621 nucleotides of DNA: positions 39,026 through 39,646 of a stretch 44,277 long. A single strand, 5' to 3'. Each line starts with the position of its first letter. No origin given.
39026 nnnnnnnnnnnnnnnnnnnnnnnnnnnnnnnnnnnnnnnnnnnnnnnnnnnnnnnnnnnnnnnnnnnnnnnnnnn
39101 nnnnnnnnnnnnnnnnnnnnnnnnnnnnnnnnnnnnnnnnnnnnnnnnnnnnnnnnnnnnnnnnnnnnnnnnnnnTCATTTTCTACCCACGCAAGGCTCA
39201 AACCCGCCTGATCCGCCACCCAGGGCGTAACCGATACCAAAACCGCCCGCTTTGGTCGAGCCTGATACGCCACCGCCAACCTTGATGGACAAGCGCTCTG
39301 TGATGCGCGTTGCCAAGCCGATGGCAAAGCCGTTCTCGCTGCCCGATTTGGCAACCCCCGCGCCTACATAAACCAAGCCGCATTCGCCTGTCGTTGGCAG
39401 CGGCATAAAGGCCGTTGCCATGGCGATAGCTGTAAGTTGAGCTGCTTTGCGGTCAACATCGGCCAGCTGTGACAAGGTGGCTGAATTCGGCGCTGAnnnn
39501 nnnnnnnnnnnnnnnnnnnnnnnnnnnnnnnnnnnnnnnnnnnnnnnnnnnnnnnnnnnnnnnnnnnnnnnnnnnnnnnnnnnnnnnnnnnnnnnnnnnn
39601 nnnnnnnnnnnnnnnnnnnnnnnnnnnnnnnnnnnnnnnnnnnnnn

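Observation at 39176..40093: Secreted protein whose whole passenger is a ~50-triplet collagen-like helix, joined to a YadA-like trimeric-autotransporter anchor candidate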

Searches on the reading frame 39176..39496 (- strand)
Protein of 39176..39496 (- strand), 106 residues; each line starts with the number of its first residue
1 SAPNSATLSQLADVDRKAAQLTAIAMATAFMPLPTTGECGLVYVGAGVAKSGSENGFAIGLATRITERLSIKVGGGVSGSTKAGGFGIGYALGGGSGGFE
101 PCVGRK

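Call 6: search_protein_families(library=pfam, proteins=[window:39179-39496:-], max_evalue=10)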
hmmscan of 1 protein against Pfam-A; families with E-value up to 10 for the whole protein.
seq(106 aa): 1 family
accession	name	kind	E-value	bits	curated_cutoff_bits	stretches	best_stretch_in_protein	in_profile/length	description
PF03895.21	YadA_anchor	-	1.1e-08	35.4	22.7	1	42-91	9-59/60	YadA-like membrane anchor domain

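Call 7: search_solved_structures(query=window:39179-39496:-, max_evalue=10, show_alignments=3)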
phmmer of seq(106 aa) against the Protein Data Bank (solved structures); distinct sequences matched with E-value up to 10: 1.
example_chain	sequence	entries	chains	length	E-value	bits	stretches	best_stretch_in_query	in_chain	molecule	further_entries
2lme_A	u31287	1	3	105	0.37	14.1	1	25-81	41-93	Adhesin yadA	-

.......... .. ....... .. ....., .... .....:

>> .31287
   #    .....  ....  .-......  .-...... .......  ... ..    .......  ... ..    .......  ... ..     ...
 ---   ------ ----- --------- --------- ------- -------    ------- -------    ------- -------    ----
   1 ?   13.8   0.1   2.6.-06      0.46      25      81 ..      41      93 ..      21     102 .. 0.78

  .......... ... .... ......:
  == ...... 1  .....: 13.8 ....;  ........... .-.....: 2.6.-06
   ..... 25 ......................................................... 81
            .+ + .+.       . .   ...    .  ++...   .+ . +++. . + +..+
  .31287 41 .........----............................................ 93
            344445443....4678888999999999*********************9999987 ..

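Call 8: find_homologous_proteins(query=window:39179-39496:-, max_evalue=0.001)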
Query seq(106 aa) (106 aa): 2 proteins with E <= 0.001 among 34 candidates.
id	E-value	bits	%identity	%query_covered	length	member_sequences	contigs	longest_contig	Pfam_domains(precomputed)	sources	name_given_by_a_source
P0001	5.1e-55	202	91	100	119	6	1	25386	PF03895.22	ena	-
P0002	7.2e-42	159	78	93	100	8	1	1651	PF03895.22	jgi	jgi:hypothetical protein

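Call 13: find_encoding_contigs(protein=P0001, flank=6000, max_places=4)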
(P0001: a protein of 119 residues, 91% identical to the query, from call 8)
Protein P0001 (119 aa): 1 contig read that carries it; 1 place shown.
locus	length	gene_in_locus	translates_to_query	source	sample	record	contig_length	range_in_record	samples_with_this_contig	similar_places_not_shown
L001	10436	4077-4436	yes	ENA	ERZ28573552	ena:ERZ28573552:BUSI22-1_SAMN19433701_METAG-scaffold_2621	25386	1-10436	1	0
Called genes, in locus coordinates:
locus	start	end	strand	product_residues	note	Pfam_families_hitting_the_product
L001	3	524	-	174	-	?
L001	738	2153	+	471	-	PF01435:Peptidase_M48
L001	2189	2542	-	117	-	PF04020:Phage_holin_4_2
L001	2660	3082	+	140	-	PF12512:DUF3717, PF06945:DUF1289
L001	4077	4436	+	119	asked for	PF03895:YadA_anchor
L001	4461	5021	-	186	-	PF07152:YaeQ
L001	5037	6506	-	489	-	PF00206:Lyase_1, PF08328:ASL_C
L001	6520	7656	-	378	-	PF13433:Peripla_BP_5 (faint), PF13458:Peripla_BP_6, PF01094:ANF_receptor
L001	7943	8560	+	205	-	PF02798:GST_N, PF13417:GST_N_3, PF13409:GST_N_2, PF13410:GST_C_2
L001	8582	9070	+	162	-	PF01467:CTP_transf_like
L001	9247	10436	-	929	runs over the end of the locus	PF03710:GlnE, PF08335:GlnD_UR_UTase, PF03710:GlnE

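Call 23: find_related_loci(query=A1, collection=genome_contigs, flank=6000)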
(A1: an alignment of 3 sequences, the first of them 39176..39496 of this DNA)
Query A1 (106 aa) in genome_contigs; peptide patterns used: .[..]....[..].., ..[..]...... (x = any residue, [..] = any of these).
65 stretches matched a pattern; 5 encode a relative of the query (tblastn E <= 1e-3); 5 distinct loci.
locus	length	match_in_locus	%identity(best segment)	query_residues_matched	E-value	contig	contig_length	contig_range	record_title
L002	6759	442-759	97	1-106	3e-66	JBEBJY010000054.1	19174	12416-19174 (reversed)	MAG: Burkholderiaceae bacterium isolate TF_9 NODE_1156_length_19174_cov_14.896094, whole genome shotgun sequence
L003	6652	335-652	94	1-106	6e-64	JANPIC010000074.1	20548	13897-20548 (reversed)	MAG: Polaromonas sp. isolate VAR_62_metabat.147 VAR_62_k141_1821989, whole genome shotgun sequence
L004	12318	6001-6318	92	1-106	2e-58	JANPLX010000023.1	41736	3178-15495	MAG: Polaromonas sp. isolate VAR_48_metabat_379 VAR_48_k141_1142323, whole genome shotgun sequence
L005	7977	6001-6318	78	1-106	3e-53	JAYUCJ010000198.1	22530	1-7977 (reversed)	MAG: Polaromonas sp. isolate GFS_6950 GFS_6950_197, whole genome shotgun sequence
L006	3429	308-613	79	1-102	3e-52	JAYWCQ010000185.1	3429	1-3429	MAG: Polaromonas sp. isolate GL94_UP_metabat_141 GL94_UP_metabat_141_184, whole genome shotgun sequence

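Call 26: search_protein_representatives(protein=window:39176-39496:-)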
Query: 106 residues. Proteins with E-value up to 0.001 (for the whole library): 8; up to 1e-10: 1; up to 1e-30: 1. The best 8 are listed.
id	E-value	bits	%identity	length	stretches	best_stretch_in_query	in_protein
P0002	2.3e-42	159.3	78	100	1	8-104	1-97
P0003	3.7e-09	52.7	45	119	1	4-90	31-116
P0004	9.4e-09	51.4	45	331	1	6-91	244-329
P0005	2.0e-08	50.3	44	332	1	4-90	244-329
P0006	1.6e-06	44.2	43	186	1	5-91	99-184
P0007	7.0e-06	42.2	46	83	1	18-91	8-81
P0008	7.2e-05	38.9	37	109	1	3-94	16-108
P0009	2.4e-04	37.2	40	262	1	8-91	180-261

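Call 32: find_homologous_proteins(query=A2, max_evalue=0.001)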
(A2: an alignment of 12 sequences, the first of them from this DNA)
Query A2 (12 sequences) (106 aa, profile of the alignment): 85 proteins with E <= 0.001 among 8000 candidates.
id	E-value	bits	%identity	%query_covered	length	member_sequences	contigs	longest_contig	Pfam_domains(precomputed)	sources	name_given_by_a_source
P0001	3.9e-36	141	91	100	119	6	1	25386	PF03895.22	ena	-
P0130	1.1e-35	139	46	82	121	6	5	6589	PF03895.22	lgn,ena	-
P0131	5.9e-35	137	44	82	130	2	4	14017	PF03895.22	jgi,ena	-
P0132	7.9e-35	137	48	80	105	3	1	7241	PF03895.22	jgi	jgi:trimeric autotransporter adhesin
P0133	1.3e-34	136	49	82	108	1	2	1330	PF03895.22,PF05662.20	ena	-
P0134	1.7e-34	136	42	84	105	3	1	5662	PF03895.22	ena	-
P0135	1.8e-34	136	47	82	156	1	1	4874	PF03895.22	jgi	jgi:trimeric autotransporter adhesin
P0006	2.1e-34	135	43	82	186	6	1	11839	PF03895.22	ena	-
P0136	3.4e-34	135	45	84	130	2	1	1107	PF03895.22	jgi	jgi:autotransporter adhesin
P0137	3.9e-34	134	40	84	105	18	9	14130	PF03895.22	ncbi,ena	-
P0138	4.9e-34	134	45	82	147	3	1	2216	PF03895.22,PF05662.20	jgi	jgi:trimeric autotransporter adhesin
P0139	5.5e-34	134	43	85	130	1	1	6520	PF03895.22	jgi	jgi:trimeric autotransporter adhesin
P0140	1.5e-33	133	45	82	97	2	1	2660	PF03895.22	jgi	jgi:trimeric autotransporter adhesin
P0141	2.7e-33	132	47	82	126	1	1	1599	PF03895.22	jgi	jgi:hypothetical protein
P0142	4.0e-33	131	45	82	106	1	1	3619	PF03895.22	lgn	-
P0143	6.5e-33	131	46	82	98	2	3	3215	PF03895.22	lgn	-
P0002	8.4e-33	130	78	93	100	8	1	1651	PF03895.22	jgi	jgi:hypothetical protein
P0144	9.7e-32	127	44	82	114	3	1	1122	PF03895.22,PF05662.20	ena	-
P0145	1.0e-30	123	52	78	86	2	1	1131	PF03895.22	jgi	jgi:autotransporter adhesin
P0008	3.4e-30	122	35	67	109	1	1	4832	PF03895.22,PF05662.20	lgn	-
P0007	1.8e-26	110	45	71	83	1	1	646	PF03895.22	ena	-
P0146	8.0e-26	108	47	69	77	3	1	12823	PF03895.22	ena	-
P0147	2.1e-24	103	35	82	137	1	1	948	PF03895.22,PF05662.20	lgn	-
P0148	5.9e-24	102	35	83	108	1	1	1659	PF03895.22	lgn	-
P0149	6.4e-22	95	35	79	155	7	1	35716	PF03895.22,PF05662.20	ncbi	ncbi:hypothetical protein GQ57_35420, partial [Burkholderia sp. MSh2]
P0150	7.0e-22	95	40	64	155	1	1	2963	PF03895.22,PF05662.20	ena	-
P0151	4.1e-21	93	36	78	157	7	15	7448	PF03895.22,PF05662.20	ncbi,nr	ncbi:hypothetical protein DF121_35370 [Burkholderia stagnalis]|nr:hypothetical protein DF164_35210 [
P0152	3.8e-20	90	33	77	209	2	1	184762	PF03895.22,PF05658.20,PF05662.20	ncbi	-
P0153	1.2e-19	88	36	79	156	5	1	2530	PF03895.22,PF05662.20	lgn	-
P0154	6.8e-19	86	33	65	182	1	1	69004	PF03895.22,PF05662.20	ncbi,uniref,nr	ncbi:hypothetical protein BDI4_1080071 [Burkholderia diffusa]|uniref:YadA-like family protein n=1 Ta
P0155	6.9e-19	86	35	83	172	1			PF03895.22,PF05662.20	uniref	uniref:YadA-like family protein n=1 Tax=Caballeronia arvi TaxID=1777135 RepID=UPI002E159D39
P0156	1.0e-18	85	37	79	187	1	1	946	PF03895.22,PF05662.20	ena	-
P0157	1.5e-18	85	38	65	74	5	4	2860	PF03895.22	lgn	-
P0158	2.0e-18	84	33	79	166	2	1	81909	PF03895.22,PF05662.20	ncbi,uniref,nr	ncbi:membrane-anchored cell surface protein [Burkholderia lata]|uniref:Membrane-anchored cell surfac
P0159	2.7e-18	84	33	77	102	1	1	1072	PF03895.22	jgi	jgi:autotransporter adhesin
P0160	1.8e-17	81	33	79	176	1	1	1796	PF03895.22,PF05662.20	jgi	jgi:autotransporter adhesin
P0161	4.4e-16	77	34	75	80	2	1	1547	PF03895.22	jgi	jgi:trimeric autotransporter adhesin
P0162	2.9e-14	71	35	77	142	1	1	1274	PF03895.22,PF05658.20,PF05662.20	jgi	jgi:autotransporter adhesin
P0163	7.0e-14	70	34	77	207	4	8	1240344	PF03895.22,PF05658.20,PF05662.20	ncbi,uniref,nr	ncbi:adhesin [Burkholderia ubonensis]|uniref:Adhesin n=1 Tax=Burkholderia ubonensis TaxID=101571 Rep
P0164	7.9e-14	69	34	72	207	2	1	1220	PF03895.22,PF05658.20,PF05662.20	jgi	jgi:Autotransporter adhesin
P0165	1.2e-13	69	49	46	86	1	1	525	PF03895.22,PF06186.17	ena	-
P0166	1.6e-13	68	34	63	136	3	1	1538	PF03895.22,PF05662.20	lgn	-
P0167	4.2e-13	67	33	77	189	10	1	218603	PF03895.22,PF05658.20,PF05662.20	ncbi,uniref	ncbi:YadA family autotransporter adhesin [Burkholderia territorii]|uniref:YadA family autotransporte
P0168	5.2e-13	67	33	46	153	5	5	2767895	PF03895.22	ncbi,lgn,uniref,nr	ncbi:yadA-like C-terminal region family protein [Burkholderia thailandensis MSMB121]|uniref:YadA C-t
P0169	2.1e-12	65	35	58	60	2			PF03895.22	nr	nr:YadA C-terminal domain-containing protein [Burkholderia sp. FERM BP-3421]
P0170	3.2e-12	64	34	81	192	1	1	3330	PF03895.22,PF05658.20,PF05662.20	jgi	jgi:autotransporter adhesin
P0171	5.5e-12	63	37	48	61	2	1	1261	PF03895.22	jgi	jgi:autotransporter adhesin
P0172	1.1e-11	62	32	64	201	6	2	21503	PF03895.22,PF05658.20,PF05662.20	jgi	jgi:autotransporter adhesin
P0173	2.3e-11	61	39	79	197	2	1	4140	PF03895.22,PF05658.20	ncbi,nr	ncbi:hypothetical protein WJ95_23115 [Burkholderia ubonensis]|nr:hypothetical protein WJ95_23115 [Bu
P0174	2.7e-11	61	33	77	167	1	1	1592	PF03895.22,PF05662.20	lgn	-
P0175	3.7e-11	61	33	73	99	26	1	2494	PF03895.22,PF05662.20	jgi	-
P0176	4.5e-11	61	30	82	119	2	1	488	PF03895.22,PF05662.20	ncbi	-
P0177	5.4e-11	60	34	73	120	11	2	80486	PF03895.22,PF05662.20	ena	-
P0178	7.5e-11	60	39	77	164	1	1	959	PF03895.22,PF05662.20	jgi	jgi:autotransporter adhesin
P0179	2.1e-10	58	32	77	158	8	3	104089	PF03895.22,PF05662.20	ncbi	ncbi:YadA family autotransporter adhesin, partial [Burkholderia stagnalis]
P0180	2.8e-10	58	32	77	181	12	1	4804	PF03895.22,PF05658.20,PF05662.20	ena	-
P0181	3.0e-10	58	34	61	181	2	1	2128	PF03895.22,PF05658.20,PF05662.20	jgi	-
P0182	5.3e-10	57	32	76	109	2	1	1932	PF03895.22,PF05662.20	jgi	jgi:autotransporter adhesin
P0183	6.0e-10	57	33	77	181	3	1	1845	PF03895.22,PF05658.20,PF05662.20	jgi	jgi:trimeric autotransporter adhesin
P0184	6.2e-10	57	33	71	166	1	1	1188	PF03895.22,PF05662.20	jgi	jgi:autotransporter adhesin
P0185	6.7e-10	57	32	77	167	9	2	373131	PF03895.22,PF05662.20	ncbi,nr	ncbi:hypothetical protein CJO71_33535 [Burkholderia ubonensis]|nr:hypothetical protein CJO71_33535 [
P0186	7.4e-10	57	35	77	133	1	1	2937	PF03895.22,PF05662.20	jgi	jgi:autotransporter adhesin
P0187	8.5e-10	56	33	73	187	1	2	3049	PF03895.22,PF05658.20,PF05662.20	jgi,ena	-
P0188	1.0e-9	56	33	73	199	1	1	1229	PF03895.22,PF05658.20,PF05662.20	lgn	-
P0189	1.2e-9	56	32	77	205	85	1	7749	PF03895.22,PF05662.20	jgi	-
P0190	1.3e-9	56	29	86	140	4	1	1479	PF03895.22,PF05662.20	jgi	jgi:autotransporter adhesin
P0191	1.8e-9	55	45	21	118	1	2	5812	PF03895.22,PF05662.20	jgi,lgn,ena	-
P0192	3.0e-9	55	33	65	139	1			PF03895.22,PF05662.20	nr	nr:YadA C-terminal domain-containing protein [Paraburkholderia susongensis]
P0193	8.0e-9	53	33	76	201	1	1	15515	PF03895.22,PF05662.20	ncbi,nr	ncbi:YadA-like family protein [Paraburkholderia sediminicola]|nr:YadA-like family protein [Paraburkh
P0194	9.3e-8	50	28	63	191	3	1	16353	PF03895.22,PF05662.20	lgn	-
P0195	1.1e-7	50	-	-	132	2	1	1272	PF03895.22,PF05662.20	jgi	jgi:autotransporter adhesin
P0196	4.4e-7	48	28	71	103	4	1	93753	PF03895.22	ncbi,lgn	-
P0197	5.9e-7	47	-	-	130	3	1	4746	PF03895.22,PF05662.20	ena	-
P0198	2.6e-6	45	-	-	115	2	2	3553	PF03895.22,PF05662.20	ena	-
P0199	3.4e-6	45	-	-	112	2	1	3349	PF03895.22,PF05662.20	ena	-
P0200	4.2e-6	45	31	71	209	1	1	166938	PF03895.22,PF05658.20,PF05662.20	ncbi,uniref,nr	ncbi:YadA-like family protein [Caballeronia sp. SEWSISQ10-4 2]|uniref:YadA family autotransporter ad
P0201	6.6e-6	44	31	51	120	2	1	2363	PF03895.22,PF05662.20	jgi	jgi:autotransporter adhesin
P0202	1.4e-5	43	30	31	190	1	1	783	PF03895.22,PF05658.20,PF05662.20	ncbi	ncbi:Autotransporter adhesin UpaG [compost metagenome]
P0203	1.8e-5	43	31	75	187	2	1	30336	PF03895.22,PF05658.20,PF05662.20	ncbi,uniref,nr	ncbi:hypothetical protein VL15_20755 [Burkholderia cepacia]|uniref:Adhesin n=1 Tax=Burkholderia cepa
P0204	5.3e-5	41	34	56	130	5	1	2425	PF03895.22,PF05662.20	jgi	jgi:autotransporter adhesin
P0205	6.0e-5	41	33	51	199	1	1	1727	PF03895.22,PF05662.20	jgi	jgi:hypothetical protein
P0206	8.8e-5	40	25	86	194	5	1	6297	PF03895.22,PF05658.20,PF05662.20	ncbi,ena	-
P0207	9.0e-5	40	33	63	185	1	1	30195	PF13018.12,PF03895.22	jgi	jgi:autotransporter adhesin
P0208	1.7e-4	39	29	56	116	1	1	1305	PF05662.20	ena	-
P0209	2.2e-4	39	40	24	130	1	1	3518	PF05662.20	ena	-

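Call 42: predict_structure(alignment_id=A3)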
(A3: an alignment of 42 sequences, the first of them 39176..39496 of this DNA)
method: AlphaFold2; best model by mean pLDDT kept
length: 106 residues; sequences in the alignment: 42
mean_pLDDT: 79.2   pTM: 0.62
mean pLDDT of the five models: 79.2, 78.3, 70.7, 63.6, 63.3
residues with pLDDT >= 90: 18; 70-90: 64; 50-70: 23; < 50: 1
segments of 3 or more residues with pLDDT < 50: none
pLDDT, mean of each block of 10 residues (from residue 1): 67 88 88 71 88 89 81 89 86 59 56
secondary structure, 60 per line:
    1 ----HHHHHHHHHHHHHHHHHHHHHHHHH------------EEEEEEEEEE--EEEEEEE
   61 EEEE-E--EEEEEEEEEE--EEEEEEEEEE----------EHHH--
elements in order: H5-29 E42-51 E54-64 E69-78 E81-90

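Call 45: fold_search(model_id=the predicted structure, library=pdb)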
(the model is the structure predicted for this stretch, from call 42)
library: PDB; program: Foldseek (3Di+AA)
matches with E <= 10: 122; with E <= 0.001: 3
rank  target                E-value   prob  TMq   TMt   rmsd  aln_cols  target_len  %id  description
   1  3emo_A                1.0e-04  1.00  0.69  0.59   1.7        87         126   25  Crystal structure of transmembrane Hia 973-1098 (released 2008-11-04)
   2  2gr7_A                1.4e-04  1.00  0.69  0.72   1.7        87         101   25  Hia 992-1098 (released 2006-05-23)
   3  2gr8_A                2.3e-04  1.00  0.63  0.84   1.6        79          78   26  Hia 1022-1098 (released 2006-05-23)
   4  9vnj_A                1.1e-03  1.00  0.66  0.65   2.5        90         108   27  Crystal structure of the transmembrane domain of trimeric autotransporter adhesin AtaA in complex with the N-terminal  (released 2025-10-08)
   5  2lme_MODEL_1_A        6.5e-02  1.00  0.60  0.61   3.6        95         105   21  Solid-state NMR structure of the membrane anchor domain of the trimeric autotransporter YadA (released 2012-11-07)
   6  6uk5_B                1.4e-01  0.99  0.43  0.21   3.6        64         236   16  Structure of SAM bound CalS10, an amino pentose methyltransferase from Micromonospora echinaspora involved in calichea (released 2020-10-07)
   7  5bsz                  6.1e-01  0.87  0.39  0.18   4.3        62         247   11  X-ray structure of the sugar N-methyltransferase KedS8 from Streptoalloteichus sp ATCC 53650 (released 2015-07-29)
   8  6m81_B                6.5e-01  0.54  0.34  0.17   4.5        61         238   10  Crystal structure of TylM1 Y14F bound to SAH and dTDP-phenol (released 2019-03-13)
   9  5xdo_B                1.6e+00  0.12  0.25  0.12  17.4        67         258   15  Crystal structure of human voltage-dependent anion channel 1 (hVDAC1) in C222 space group (released 2017-06-28)
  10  2vqi_B                2.5e+00  0.66  0.43  0.11   3.1        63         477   19  Structure of the P pilus usher (PapC) translocation pore (released 2008-05-27)
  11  6b7l                  2.5e+00  0.09  0.20  0.10   5.9        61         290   13  Aeromonas veronii immune modulator A (released 2018-10-03)
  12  6ehc_A                2.7e+00  0.30  0.37  0.15   4.1        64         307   26  OmpUdeltaN (N-terminus deletion mutant of OmpU), outer membrane protein of Vibrio cholerae (released 2018-04-25)
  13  2mnh_MODEL_1_A        2.7e+00  0.15  0.28  0.21   6.2        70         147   18  Refined structure of outer membrane protein x in nanodisc by measuring residual dipolar couplings (released 2015-03-18)
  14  3f1t_B                3.2e+00  0.15  0.32  0.26   8.4        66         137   11  Crystal structure of the Q9I3C8_PSEAE protein from Pseudomonas aeruginosa. Northeast Structural Genomics Consortium ta (released 2008-11-18)
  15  3d6x_C                3.6e+00  0.12  0.29  0.23   7.5        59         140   10  Crystal structure of Campylobacter jejuni FabZ (released 2009-05-05)
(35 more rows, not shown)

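Call 58: find_related_loci(query=A1, collection=metagenome_contigs, flank=4000)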
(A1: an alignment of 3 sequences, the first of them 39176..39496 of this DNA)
Query A1 (106 aa) in metagenome_contigs; peptide patterns used: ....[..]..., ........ (x = any residue, [..] = any of these).
247 stretches matched a pattern, but none encodes a relative of the query by tblastn (E <= 1e-3).

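Call 59: find_related_loci(query=P0002, collection=metagenome_contigs, flank=4000)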
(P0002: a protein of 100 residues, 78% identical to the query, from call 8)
Query P0002 (100 aa) in metagenome_contigs; peptide patterns used: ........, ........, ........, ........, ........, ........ (x = any residue, [..] = any of these).
600 stretches matched a pattern, but none encodes a relative of the query by tblastn (E <= 1e-3).
